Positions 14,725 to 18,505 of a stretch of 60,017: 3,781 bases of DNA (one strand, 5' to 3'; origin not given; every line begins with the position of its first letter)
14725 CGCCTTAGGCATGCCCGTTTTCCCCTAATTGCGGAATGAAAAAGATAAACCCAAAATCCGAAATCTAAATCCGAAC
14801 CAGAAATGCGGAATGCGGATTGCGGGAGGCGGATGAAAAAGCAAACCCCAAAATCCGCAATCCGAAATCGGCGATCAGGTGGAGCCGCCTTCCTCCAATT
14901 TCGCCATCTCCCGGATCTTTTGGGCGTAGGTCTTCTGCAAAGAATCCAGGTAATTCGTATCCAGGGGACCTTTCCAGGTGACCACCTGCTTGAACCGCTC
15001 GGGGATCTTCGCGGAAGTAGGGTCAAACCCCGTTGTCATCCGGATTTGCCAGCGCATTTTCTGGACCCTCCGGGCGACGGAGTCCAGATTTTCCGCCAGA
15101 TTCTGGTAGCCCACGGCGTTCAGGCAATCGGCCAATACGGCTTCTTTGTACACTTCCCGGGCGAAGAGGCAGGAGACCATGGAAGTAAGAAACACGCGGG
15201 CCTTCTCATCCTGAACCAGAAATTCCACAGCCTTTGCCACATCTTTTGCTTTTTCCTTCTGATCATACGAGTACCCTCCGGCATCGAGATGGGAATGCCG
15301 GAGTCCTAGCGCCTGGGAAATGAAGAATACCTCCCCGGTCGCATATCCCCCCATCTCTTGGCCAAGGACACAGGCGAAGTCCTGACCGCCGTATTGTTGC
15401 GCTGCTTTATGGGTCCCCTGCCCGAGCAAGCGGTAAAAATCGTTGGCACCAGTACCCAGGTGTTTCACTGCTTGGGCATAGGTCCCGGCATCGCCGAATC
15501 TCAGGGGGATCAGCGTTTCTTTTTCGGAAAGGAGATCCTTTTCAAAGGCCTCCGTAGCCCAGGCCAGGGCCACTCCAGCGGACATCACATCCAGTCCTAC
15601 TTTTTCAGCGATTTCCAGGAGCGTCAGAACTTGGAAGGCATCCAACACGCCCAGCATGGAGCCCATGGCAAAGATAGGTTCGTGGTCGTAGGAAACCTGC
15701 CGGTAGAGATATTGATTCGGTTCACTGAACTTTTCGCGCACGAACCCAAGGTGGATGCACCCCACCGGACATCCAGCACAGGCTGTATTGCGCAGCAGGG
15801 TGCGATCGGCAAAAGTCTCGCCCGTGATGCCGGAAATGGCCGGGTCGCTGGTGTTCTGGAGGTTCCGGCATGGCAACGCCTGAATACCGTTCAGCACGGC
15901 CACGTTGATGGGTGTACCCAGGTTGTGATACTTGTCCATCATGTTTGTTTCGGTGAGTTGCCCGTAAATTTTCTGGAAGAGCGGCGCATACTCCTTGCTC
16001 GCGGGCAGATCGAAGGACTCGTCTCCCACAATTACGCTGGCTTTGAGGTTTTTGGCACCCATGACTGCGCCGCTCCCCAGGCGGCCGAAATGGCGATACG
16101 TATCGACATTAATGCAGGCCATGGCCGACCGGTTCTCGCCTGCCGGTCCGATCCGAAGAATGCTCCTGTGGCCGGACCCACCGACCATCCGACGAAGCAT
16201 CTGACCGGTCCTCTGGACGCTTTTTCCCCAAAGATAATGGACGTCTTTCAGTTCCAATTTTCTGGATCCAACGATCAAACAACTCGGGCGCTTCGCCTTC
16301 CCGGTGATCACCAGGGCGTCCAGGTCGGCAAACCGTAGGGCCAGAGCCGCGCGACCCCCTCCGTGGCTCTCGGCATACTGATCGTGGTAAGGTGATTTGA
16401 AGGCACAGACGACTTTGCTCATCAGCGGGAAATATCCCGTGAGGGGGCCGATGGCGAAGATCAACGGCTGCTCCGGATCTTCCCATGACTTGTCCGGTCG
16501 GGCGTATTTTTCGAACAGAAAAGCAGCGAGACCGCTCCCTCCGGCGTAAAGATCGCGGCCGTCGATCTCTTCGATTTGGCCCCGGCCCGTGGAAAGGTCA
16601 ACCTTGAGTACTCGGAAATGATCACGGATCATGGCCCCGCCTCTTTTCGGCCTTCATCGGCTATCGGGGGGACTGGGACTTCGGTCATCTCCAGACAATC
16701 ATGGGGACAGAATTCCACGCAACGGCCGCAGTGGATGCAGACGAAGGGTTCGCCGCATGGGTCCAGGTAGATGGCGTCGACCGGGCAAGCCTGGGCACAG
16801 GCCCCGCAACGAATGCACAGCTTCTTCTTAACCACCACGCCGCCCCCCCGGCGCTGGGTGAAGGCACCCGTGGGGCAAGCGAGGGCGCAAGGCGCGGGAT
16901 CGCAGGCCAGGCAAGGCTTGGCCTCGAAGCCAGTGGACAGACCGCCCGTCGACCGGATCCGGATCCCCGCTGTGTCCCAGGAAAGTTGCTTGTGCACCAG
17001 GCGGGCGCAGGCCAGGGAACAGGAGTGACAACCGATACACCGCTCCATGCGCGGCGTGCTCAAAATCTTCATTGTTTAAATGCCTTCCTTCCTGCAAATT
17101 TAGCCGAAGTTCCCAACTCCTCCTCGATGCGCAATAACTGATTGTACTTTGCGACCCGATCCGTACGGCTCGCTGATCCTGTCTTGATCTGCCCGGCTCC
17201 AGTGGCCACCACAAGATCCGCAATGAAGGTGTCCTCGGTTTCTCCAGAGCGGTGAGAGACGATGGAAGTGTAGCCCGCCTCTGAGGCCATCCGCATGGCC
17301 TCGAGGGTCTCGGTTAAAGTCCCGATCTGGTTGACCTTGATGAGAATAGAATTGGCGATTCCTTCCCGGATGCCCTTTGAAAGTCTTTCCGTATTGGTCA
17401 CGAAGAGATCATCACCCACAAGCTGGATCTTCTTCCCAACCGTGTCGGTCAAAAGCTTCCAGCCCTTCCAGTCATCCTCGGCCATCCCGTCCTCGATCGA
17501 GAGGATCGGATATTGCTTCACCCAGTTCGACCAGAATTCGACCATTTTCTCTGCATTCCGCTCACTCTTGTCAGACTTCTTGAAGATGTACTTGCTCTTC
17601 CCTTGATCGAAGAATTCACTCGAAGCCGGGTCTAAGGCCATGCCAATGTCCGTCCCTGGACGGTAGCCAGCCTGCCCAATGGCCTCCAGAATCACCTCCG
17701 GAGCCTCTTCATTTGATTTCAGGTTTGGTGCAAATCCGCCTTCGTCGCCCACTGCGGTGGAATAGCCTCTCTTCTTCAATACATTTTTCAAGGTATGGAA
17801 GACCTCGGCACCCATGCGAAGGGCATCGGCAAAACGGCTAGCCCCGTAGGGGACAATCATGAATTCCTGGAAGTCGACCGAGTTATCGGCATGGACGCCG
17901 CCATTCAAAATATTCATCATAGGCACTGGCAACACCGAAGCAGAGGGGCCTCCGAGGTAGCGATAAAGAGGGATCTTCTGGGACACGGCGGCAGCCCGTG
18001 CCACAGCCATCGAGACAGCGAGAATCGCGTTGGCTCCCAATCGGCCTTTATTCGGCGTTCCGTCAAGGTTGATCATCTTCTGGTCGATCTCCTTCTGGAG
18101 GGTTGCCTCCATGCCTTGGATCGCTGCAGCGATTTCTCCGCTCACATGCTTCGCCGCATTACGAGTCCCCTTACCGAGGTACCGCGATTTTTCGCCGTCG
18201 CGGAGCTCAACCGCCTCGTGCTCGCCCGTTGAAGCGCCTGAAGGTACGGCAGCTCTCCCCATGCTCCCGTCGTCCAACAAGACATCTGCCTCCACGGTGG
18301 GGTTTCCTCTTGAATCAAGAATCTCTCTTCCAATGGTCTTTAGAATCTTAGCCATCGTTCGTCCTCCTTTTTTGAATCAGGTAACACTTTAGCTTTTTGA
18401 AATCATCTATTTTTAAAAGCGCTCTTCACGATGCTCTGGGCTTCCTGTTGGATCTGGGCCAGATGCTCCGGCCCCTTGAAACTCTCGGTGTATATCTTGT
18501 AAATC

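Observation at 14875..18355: Enolase translationally coupled to a ferredoxin and an AOR-family oxidoreductase; possible GAPOR-like or acetate-reducing branch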

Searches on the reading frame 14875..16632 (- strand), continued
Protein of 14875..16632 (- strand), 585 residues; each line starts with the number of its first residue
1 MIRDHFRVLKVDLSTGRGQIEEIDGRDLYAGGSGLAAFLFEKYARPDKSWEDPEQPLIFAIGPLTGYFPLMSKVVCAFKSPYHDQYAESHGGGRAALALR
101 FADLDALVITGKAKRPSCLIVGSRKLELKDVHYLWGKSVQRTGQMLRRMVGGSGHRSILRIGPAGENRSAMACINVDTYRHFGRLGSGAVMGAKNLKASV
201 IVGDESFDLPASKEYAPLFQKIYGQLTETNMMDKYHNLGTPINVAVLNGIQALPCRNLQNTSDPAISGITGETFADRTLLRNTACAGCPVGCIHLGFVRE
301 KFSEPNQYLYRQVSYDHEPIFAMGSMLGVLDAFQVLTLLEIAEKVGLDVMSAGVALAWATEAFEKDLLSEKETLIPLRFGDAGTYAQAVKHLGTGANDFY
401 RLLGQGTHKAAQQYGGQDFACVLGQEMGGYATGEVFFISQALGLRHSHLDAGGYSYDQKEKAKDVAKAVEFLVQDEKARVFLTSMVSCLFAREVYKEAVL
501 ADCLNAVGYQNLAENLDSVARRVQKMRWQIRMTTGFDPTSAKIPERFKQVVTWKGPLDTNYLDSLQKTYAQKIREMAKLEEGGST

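Call 102: predict_structure(alignment_id=A4)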
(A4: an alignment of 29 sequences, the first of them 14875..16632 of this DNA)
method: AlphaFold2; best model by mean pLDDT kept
length: 585 residues; sequences in the alignment: 29
mean_pLDDT: 84.6   pTM: 0.89
mean pLDDT of the five models: 84.6, 84.3, 83.2, 83.0, 81.0
residues with pLDDT >= 90: 284; 70-90: 204; 50-70: 86; < 50: 11
segments of 3 or more residues with pLDDT < 50: 305-307, 581-585
pLDDT, mean of each block of 10 residues (from residue 1): 87 96 92 95 93 96 79 87 89 87 95 97 93 95 91 84 95 83 85 97 83 81 74 56 73 83 79 64 53 59 55 69 88 86 91 94 96 95 96 96 92 91 71 85 70 80 91 90 78 79 89 92 93 90 85 85 95 87 34
secondary structure, 60 per line:
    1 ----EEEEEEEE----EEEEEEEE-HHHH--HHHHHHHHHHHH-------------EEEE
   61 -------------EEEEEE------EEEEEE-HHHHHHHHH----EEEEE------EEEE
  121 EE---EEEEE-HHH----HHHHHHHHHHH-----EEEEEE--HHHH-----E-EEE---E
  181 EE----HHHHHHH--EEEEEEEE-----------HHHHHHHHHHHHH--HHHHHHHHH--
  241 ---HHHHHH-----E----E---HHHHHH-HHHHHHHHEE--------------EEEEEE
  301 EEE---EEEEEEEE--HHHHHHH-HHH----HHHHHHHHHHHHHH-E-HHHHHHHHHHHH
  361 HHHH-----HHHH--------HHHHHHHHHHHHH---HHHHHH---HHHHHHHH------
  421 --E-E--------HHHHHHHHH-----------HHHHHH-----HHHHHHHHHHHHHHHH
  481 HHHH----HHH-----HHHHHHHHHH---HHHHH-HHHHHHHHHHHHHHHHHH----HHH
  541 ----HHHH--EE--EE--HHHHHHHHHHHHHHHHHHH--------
elements in order: E5-12 E17-24 H26-29 H32-43 E57-60 E74-79 E86-91 H93-101 E106-110 E117-122 E126-130 H139-149 E155-160 H163-166 E174-176 E180-182 H187-193 E196-203 H215-227 H230-238 H244-249 H264-269 H271-278 E295-303 E307-314 H317-323 H332-345 H349-364 H370-373 H382-394 H398-403 H407-414 H434-442 H454-459 H465-484 H497-506 H510-514 H516-533 H545-548 H559-577

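Call 105: fold_search(model_id=the predicted structure, library=pdb)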
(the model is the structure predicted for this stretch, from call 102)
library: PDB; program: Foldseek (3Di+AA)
matches with E <= 10: 138; with E <= 0.001: 9
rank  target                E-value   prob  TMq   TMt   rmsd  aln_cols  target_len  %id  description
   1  1aor_A                1.2e-32  1.00  0.88  0.85   3.1       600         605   26  STRUCTURE OF A HYPERTHERMOPHILIC TUNGSTOPTERIN ENZYME, ALDEHYDE FERREDOXIN OXIDOREDUCTASE (released 1995-04-20)
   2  9mqx_D                2.2e-32  1.00  0.86  0.84   3.0       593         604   25  Electron-bifurcating Tungstopyranopterin-containing aldehyde oxidoreductase with NADH (released 2025-07-16)
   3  1b25_A                2.0e-30  1.00  0.83  0.80   3.8       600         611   27  FORMALDEHYDE FERREDOXIN OXIDOREDUCTASE FROM PYROCOCCUS FURIOSUS (released 1999-03-24)
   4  9g7j_A                2.8e-30  1.00  0.86  0.83   3.1       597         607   23  Crystal structure of the tungsten-dependent aldehyde:ferredoxin oxidoreductase from Clostridium autoethanogenum. (released 2025-05-28)
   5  8c0z_A                1.8e-28  1.00  0.86  0.82   3.7       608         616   24  CryoEM structure of a tungsten-containing aldehyde oxidoreductase from Aromatoleum aromaticum (released 2023-05-31)
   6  6x1o_C                1.2e-26  1.00  0.78  0.73   5.0       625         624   22  WOR5 from Pyrococcus furiosus, as crystallized (released 2021-11-24)
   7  6x1o_A                2.5e-26  1.00  0.79  0.74   4.7       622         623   22  WOR5 from Pyrococcus furiosus, as crystallized (released 2021-11-24)
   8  4z3w_A                5.3e-25  1.00  0.79  0.72   4.7       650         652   19  Active site complex BamBC of Benzoyl Coenzyme A reductase in complex with 1,5 Dienoyl-CoA (released 2015-06-24)
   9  4z3w_C                2.2e-24  1.00  0.78  0.71   4.9       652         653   20  Active site complex BamBC of Benzoyl Coenzyme A reductase in complex with 1,5 Dienoyl-CoA (released 2015-06-24)
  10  8t0d                  5.4e-03  0.44  0.11  0.14  20.7       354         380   10  Crystal structure of integrin beta-2 tail bound to the FERM-folded talin head domain with E269A/Y270A/K306Q triple mutat (released 2024-07-03)
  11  3ivf                  8.2e-03  0.41  0.11  0.16  23.1       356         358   10  Crystal structure of the talin head FERM domain (released 2010-08-18)
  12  8fse_B                9.0e-03  0.35  0.11  0.14  21.4       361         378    9  Crystal structure of integrin beta-2 tail bound to the FERM-folded talin head domain (released 2024-07-03)
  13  8fse_A                1.0e-02  0.35  0.11  0.14  21.3       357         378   10  Crystal structure of integrin beta-2 tail bound to the FERM-folded talin head domain (released 2024-07-03)
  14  6mfs                  1.2e-02  0.33  0.11  0.16  23.1       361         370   11  Mouse talin1 residues 1-138 fused to residues 169-400 in complex with phosphatidylinositol 4,5-bisphosphate (PIP2) (released 2018-09-26)
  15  8t0a                  1.2e-02  0.30  0.11  0.14  21.4       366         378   10  Crystal structure of integrin beta-2 tail bound to the FERM-folded talin head domain with a Y270E mutation (released 2024-10-30)
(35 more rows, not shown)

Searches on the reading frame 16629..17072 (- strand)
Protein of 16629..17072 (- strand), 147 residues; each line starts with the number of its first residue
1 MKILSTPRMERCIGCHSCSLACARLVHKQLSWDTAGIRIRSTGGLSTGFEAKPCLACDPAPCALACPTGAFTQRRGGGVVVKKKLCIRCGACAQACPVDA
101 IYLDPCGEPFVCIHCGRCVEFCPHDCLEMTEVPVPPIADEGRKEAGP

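Call 4: search_protein_families(library=pfam, proteins=[window:16629-17072:-])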
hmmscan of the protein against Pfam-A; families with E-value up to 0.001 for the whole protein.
window:16629-17072:- (147 aa): 13 families
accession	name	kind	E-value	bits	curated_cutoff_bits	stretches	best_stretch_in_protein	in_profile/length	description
PF00037.32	Fer4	-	2.7e-16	59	21.1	2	80-102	2-24/24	4Fe-4S binding domain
PF12838.12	Fer4_7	-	6.3e-16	59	27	3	11-70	1-52/52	4Fe-4S dicluster domain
PF13187.11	Fer4_9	-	4.1e-12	46.4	27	1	54-101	2-52/52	4Fe-4S dicluster domain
PF12797.12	Fer4_2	-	4.2e-11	42.5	24.5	1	79-98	3-22/22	4Fe-4S binding domain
PF12837.12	Fer4_6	-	1.1e-10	41.3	25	1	79-101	2-24/24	4Fe-4S binding domain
PF13237.11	Fer4_10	-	3.2e-10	40.2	25.5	1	80-123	3-53/53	4Fe-4S dicluster domain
PF14697.11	Fer4_21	-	5.8e-09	36.4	35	1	80-129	2-59/59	4Fe-4S dicluster domain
PF13484.11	Fer4_16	-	9.3e-09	36.4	30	0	112-130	2-20/66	4Fe-4S double cluster binding domain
PF12800.12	Fer4_4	-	6.5e-08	32.7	24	0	85-98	3-16/17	4Fe-4S binding domain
PF25160.1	LdpA_Fe-S-bd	-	4.6e-07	29.9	27.6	0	59-101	6-43/49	LdpA Fe-S cluster-binding domain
PF12798.12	Fer4_3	-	9.6e-07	29.6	27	0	86-100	1-15/15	4Fe-4S binding domain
PF13183.11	Fer4_8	-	0.00015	22.7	27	0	85-98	4-17/68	4Fe-4S dicluster domain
PF13534.11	Fer4_17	-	0.00079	20.4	22.2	0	85-99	45-59/61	4Fe-4S dicluster domain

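Call 5: search_protein_families(library=ncbifam, proteins=[window:16629-17072:-])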
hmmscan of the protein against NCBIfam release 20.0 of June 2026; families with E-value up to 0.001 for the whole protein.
window:16629-17072:- (147 aa): 56 families (the best 25 are shown)
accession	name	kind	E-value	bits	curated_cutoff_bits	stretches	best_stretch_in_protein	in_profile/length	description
NF038355.1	FDH3_beta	equivalog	3.7e-14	53.2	240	1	9-100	9-100/180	formate dehydrogenase FDH3 subunit beta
NF040864.1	HgcB_ferredoxin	equivalog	3.6e-12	46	99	1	49-104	11-64/93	mercury methylation ferredoxin HgcB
NF011569.0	PRK14993.1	equivalog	1e-11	44.8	416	1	9-103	50-149/244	tetrathionate reductase subunit TtrB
NF009451.0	PRK12809.1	equivalog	1.9e-11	43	1154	1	10-101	10-102/639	formate-dependent uric acid utilization protein YgfT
NF007382.0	PRK09898.1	equivalog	2.2e-11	43.7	213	1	9-131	65-202/208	ferredoxin-like protein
NF009408.0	PRK12769.1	equivalog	2.2e-10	39.3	1003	1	9-101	9-102/659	formate-dependent uric acid utilization protein AegA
NF058577.1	FdxA_fam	equivalog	3e-10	40.1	65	1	53-100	8-52/52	4Fe-4S ferredoxin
NF007658.0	PRK10330.1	equivalog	7.1e-10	38.7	260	1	10-101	10-104/181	electron transport protein HydN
TIGR01971.1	NuoI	subfamily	8.7e-10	38.3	113.05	0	111-131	82-102/121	NADH-quinone oxidoreductase, chain I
TIGR02512.1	FeFe_hydrog_A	subfamily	3.3e-09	36.1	405.95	1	9-75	6-71/375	[FeFe] hydrogenase, group A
NF045797.1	DsrO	equivalog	3.4e-09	36.5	200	1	54-101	103-150/235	sulfate reduction electron transfer complex DsrMKJOP subunit DsrO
NF045874.1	Vhu_polyferre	exception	3.5e-09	35.9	600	1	52-100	30-75/381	F420-non-reducing hydrogenase associated-polyferredoxin VhuB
TIGR03149.1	cyt_nit_nrfC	equivalog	4.2e-09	36.1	377.6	1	11-106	47-147/225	cytochrome c nitrite reductase Fe-S protein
NF045766.1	PhenlGlyoxDHPadI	equivalog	7.3e-09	34.9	700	1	9-130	11-136/443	NADH-dependent phenylglyoxylate dehydrogenase subunit beta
TIGR02951.1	DMSO_dmsB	equivalog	9e-09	35.6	214.1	1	54-103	64-114/161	DMSO/selenate family reductase complex B subunit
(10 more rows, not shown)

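Call 86: search_solved_structures(query=window:16629-17072:-, max_evalue=0.01)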
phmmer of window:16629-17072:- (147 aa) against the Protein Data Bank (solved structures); distinct sequences matched with E-value up to 0.01: 164 (the best 60 are shown).
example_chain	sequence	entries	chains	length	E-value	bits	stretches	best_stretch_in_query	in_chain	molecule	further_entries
9sw6_G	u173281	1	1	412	2.2e-23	86.2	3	53-104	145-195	Polyferredoxin protein MvhB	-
9sfi_O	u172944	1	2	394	2.9e-21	79.3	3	52-129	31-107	Ferredoxin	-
9sw6_H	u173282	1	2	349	1.6e-17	67.2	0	83-129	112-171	Tungsten formylmethanofuran dehydrogenase, subunit F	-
5t5i_F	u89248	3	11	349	4.5e-17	65.7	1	77-126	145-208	Tungsten formylmethanofuran dehydrogenase subunit fwdF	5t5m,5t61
2vpw_B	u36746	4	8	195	4.5e-16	62.4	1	9-132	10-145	NRFC PROTEIN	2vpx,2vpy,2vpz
9sfi_T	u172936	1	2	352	1.2e-15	61.1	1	78-102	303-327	4Fe-4S ferredoxin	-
6x1o_B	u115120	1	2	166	5e-14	55.8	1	4-130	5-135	Oxidoreductase, Fe-S subunit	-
6x6u_B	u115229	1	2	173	5.5e-14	55.7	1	4-130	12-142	Oxidoreductase, Fe-S subunit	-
7qv7_A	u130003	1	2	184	5.1e-11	46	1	10-101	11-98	Hydrogen dependent carbon dioxide reductase subunit HycB3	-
9mqx_E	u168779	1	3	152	5.2e-11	46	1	9-144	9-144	Fe-S-cluster-containing hydrogenase subunit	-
7z0s_B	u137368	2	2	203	1.9e-10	44.2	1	11-103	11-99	Formate hydrogenlyase subunit 2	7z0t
7qv7_B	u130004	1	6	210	3.2e-10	43.4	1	10-106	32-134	Hydrogen dependent carbon dioxide reductase subunit HycB4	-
6cz7_B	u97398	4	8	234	5.2e-10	42.7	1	9-102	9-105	4Fe-4S ferredoxin, iron-sulfur binding domain protein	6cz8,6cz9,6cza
7bkb_K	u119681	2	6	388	3.1e-09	40.2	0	79-103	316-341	Formylmethanofuran dehydrogenase, subunit F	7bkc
9vap_B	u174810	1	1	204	8.2e-09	38.8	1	10-100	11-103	4Fe-4S dicluster domain-containing protein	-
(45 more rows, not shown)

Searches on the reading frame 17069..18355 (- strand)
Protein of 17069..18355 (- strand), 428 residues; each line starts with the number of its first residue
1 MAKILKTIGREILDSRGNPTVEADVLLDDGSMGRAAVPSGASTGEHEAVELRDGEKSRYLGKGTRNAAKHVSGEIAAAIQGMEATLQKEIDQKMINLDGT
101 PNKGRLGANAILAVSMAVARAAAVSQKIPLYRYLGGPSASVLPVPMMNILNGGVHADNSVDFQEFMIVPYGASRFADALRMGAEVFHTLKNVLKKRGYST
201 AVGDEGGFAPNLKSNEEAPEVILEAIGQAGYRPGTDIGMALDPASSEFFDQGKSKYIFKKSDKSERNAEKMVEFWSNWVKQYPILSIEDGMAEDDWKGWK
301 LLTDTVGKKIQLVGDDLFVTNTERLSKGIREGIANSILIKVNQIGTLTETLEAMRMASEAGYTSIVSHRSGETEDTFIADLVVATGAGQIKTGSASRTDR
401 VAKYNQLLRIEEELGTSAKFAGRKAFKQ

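Call 4: search_protein_families(library=pfam, proteins=[window:17069-18355:-])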
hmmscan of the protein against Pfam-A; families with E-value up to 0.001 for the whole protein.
window:17069-18355:- (428 aa): 2 families
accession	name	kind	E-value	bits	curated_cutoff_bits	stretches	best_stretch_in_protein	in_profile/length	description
PF00113.28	Enolase_C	-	9e-134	445.8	21.5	1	140-427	2-294/296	Enolase, C-terminal TIM barrel domain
PF03952.21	Enolase_N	-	7.9e-58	194.7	35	1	6-134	3-131/131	Enolase, N-terminal domain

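Call 5: search_protein_families(library=ncbifam, proteins=[window:17069-18355:-])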
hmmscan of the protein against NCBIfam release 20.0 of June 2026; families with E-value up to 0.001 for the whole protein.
window:17069-18355:- (428 aa): 2 families
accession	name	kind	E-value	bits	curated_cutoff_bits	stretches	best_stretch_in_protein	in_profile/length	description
TIGR01060.2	eno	equivalog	4.7e-208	691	300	1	6-427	3-423/425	phosphopyruvate hydratase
NF006223.0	PRK08350.1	equivalog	3.2e-22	79.3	624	1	3-151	3-136/341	hypothetical protein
